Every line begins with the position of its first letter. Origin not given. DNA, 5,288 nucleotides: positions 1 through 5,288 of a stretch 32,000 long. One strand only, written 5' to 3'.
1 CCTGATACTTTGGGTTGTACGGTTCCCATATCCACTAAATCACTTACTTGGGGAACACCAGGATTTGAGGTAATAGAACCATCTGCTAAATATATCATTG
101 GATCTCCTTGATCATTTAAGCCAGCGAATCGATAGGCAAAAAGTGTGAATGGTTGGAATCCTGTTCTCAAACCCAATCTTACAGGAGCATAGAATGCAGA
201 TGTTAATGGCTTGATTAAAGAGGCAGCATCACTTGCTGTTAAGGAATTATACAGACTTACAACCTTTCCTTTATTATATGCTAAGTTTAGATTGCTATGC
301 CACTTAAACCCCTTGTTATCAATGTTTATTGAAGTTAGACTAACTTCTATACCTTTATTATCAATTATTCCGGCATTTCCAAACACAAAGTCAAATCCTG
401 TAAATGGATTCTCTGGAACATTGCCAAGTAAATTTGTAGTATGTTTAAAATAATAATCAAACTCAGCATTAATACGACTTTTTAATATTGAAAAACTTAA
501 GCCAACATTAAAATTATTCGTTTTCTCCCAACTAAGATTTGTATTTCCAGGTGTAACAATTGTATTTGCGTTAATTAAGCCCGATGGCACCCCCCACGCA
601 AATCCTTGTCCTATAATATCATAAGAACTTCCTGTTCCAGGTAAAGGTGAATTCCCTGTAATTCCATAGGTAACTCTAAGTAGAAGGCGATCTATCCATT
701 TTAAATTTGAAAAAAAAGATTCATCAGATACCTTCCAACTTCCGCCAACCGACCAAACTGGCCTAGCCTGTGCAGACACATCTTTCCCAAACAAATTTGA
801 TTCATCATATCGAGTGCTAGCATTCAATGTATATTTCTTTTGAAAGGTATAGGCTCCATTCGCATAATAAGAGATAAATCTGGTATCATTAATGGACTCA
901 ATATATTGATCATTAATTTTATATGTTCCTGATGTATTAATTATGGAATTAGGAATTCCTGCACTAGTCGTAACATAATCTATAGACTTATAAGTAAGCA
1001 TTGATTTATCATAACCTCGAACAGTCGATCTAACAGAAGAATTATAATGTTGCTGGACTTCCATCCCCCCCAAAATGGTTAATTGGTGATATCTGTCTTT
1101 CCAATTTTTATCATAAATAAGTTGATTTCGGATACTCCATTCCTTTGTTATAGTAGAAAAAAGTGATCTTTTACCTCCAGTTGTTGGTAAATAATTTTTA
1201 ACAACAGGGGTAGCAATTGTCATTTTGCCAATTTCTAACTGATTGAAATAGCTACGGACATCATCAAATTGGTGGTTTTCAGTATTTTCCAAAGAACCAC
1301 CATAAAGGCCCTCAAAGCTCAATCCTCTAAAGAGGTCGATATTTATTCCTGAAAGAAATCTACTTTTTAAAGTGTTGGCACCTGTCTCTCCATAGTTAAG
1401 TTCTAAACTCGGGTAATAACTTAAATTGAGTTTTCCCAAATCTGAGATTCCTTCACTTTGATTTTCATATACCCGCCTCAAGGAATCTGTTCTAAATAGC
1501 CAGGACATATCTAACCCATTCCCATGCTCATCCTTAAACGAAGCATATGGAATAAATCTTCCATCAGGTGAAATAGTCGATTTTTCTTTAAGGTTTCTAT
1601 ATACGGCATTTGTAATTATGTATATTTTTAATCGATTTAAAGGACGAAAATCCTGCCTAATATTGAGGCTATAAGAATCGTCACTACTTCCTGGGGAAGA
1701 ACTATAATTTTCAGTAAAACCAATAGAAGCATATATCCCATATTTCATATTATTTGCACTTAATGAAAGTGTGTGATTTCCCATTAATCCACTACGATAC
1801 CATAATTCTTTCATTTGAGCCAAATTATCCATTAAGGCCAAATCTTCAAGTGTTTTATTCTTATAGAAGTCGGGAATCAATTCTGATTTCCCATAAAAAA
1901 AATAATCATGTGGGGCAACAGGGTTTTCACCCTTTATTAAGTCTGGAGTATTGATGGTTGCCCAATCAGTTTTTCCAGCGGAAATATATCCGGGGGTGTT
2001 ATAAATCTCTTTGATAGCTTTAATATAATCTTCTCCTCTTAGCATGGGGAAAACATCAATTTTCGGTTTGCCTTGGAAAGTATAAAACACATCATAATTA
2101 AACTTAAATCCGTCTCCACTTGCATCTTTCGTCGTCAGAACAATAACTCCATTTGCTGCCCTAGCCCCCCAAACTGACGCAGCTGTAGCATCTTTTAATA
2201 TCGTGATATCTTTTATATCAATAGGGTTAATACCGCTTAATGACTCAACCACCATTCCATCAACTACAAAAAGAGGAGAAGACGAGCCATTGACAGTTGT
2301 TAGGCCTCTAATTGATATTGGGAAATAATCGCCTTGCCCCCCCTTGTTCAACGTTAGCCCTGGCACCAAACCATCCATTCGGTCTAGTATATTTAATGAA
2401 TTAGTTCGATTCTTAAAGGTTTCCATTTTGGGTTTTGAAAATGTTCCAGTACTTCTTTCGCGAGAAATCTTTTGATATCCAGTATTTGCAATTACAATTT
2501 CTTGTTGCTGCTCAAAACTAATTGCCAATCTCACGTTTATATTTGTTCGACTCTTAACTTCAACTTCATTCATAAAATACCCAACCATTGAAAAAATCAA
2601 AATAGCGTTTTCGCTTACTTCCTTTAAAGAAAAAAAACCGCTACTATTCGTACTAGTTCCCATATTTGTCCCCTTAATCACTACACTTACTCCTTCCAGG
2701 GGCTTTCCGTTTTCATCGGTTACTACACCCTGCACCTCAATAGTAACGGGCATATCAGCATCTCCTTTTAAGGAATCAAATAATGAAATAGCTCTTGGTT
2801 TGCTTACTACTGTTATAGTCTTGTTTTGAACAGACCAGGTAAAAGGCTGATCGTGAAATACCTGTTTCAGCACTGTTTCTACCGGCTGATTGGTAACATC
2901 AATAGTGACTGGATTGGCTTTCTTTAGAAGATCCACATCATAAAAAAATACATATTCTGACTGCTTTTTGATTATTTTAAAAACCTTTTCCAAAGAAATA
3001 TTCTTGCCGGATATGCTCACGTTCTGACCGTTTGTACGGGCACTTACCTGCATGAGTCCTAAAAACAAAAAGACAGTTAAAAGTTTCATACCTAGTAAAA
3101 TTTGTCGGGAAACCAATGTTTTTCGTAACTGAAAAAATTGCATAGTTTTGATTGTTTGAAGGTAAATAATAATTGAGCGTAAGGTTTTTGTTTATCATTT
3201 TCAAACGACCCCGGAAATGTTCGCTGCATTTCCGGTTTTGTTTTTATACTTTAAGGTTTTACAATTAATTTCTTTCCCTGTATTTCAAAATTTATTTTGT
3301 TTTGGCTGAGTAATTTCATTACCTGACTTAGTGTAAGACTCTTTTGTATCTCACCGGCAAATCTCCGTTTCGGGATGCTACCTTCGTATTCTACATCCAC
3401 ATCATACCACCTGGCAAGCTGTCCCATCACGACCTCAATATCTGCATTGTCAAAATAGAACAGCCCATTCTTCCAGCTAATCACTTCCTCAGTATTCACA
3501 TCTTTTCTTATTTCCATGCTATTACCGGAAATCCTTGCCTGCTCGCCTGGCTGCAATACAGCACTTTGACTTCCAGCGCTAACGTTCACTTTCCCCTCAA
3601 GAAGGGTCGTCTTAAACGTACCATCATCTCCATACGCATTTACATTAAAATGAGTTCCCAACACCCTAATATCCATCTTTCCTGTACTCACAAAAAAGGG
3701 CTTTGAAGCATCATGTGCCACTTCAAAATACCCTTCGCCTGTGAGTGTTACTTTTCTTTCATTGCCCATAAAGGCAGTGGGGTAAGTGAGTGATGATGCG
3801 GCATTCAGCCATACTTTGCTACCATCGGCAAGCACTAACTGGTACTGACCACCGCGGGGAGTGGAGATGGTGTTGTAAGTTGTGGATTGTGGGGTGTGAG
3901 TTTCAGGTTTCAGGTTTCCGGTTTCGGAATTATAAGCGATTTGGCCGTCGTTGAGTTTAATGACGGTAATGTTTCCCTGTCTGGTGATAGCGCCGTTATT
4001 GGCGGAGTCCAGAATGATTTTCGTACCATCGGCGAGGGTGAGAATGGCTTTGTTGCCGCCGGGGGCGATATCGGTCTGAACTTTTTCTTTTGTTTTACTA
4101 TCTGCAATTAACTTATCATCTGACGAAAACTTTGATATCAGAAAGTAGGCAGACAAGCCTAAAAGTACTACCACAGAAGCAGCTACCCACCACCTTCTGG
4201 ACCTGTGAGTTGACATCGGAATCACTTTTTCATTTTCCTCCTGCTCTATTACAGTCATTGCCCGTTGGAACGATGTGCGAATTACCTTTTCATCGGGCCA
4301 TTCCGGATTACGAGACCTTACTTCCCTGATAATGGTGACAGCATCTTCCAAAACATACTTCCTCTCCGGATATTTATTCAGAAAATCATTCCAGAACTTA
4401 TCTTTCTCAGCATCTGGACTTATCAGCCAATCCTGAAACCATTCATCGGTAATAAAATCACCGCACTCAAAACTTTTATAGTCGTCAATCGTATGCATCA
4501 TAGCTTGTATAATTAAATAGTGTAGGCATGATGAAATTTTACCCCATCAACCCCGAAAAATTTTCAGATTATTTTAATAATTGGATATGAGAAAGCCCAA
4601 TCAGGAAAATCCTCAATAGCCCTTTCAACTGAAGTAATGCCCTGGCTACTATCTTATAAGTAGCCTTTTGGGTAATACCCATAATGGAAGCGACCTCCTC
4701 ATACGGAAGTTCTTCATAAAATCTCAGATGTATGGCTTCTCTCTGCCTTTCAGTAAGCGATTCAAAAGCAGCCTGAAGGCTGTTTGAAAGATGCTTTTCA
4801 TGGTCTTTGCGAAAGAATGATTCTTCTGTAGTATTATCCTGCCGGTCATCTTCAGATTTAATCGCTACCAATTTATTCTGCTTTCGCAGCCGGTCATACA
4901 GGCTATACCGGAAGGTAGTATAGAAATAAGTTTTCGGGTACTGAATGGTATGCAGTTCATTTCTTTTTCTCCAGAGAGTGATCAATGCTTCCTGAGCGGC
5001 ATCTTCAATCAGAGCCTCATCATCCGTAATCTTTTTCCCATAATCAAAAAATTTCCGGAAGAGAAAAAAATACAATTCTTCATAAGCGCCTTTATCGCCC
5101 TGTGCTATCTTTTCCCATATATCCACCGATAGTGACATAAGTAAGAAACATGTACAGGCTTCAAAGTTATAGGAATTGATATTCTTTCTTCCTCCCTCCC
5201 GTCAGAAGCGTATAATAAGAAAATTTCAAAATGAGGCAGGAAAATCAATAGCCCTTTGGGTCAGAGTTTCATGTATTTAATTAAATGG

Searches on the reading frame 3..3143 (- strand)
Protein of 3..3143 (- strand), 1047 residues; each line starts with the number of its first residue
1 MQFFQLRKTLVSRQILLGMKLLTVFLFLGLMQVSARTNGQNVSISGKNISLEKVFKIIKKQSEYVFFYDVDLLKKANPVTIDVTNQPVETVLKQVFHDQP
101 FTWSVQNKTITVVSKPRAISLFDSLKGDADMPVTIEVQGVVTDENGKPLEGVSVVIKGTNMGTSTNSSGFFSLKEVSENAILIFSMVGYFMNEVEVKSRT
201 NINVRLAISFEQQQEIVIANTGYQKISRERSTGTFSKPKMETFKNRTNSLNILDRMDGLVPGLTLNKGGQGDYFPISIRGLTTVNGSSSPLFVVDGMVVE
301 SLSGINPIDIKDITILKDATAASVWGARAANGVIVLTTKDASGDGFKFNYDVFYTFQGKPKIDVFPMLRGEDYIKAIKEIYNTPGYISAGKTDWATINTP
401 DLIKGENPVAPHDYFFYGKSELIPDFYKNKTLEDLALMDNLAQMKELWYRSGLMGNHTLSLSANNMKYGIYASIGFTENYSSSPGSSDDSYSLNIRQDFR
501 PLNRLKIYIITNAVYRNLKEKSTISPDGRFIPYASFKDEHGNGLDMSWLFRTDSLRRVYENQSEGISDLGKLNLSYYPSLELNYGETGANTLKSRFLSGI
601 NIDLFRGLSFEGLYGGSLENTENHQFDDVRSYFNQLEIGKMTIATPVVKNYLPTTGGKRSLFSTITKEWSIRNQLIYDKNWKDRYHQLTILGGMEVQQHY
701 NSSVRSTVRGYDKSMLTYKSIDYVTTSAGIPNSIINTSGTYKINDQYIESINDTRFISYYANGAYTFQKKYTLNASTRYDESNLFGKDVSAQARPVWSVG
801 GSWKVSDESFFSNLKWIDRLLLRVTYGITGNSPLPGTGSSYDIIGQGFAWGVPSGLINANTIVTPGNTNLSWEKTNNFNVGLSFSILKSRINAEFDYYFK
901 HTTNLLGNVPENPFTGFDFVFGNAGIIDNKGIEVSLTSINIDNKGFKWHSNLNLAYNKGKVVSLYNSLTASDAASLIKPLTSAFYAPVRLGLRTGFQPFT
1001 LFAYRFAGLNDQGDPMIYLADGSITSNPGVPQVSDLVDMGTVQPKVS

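Call 51: search_protein_families(library=pfam, proteins=[window:3-3143:-], max_evalue=0.0001)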
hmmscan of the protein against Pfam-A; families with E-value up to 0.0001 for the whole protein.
window:3-3143:- (1047 aa): 5 families
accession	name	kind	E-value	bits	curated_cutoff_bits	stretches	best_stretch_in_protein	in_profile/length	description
PF13715.12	CarbopepD_reg_2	-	6.7e-16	58.5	32.2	1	137-213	1-79/88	CarboxypepD_reg-like domain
PF00593.30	TonB_dep_Rec_b-barrel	-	5.5e-15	56.6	27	1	575-975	42-358/436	TonB dependent receptor-like, beta-barrel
PF07715.20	Plug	-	6.5e-11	43.1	23.9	1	240-333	14-107/107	TonB-dependent Receptor Plug Domain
PF07660.19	STN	-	3.5e-10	40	28.4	1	64-115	1-52/52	Secretin and TonB N terminus short domain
PF13620.12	CarboxypepD_reg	-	1.4e-09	38.6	32.3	1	137-206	2-81/82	Carboxypeptidase regulatory-like domain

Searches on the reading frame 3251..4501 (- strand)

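Call 47: search_protein_families(library=pfam, proteins=[window:3251-4501:-], max_evalue=0.0001)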
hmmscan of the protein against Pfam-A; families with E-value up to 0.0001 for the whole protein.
window:3251-4501:- (416 aa): 2 families
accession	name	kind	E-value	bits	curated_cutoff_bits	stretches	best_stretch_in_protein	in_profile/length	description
PF04773.18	FecR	-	5.7e-22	78.4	24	1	211-305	2-96/97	FecR protein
PF16344.10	FecR_C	-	4.9e-17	62.2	24.4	1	348-414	2-70/70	FecR, C-terminal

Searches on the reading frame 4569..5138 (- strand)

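Call 47: search_protein_families(library=pfam, proteins=[window:4569-5138:-], max_evalue=0.0001)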
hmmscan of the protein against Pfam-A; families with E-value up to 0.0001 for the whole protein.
window:4569-5138:- (189 aa): 4 families
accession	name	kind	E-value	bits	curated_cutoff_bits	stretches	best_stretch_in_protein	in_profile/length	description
PF04545.22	Sigma70_r4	-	4e-13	49.1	24.1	1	124-172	1-49/50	Sigma-70, region 4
PF08281.18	Sigma70_r4_2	-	3.4e-12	46.2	25.7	1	119-171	2-54/54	Sigma-70, region 4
PF04542.20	Sigma70_r2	-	7.7e-09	35.7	24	1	33-88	12-69/71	Sigma-70 region 2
PF07638.17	Sigma70_ECF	-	6.2e-05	23.4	21.1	0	9-163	9-171/185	ECF sigma factor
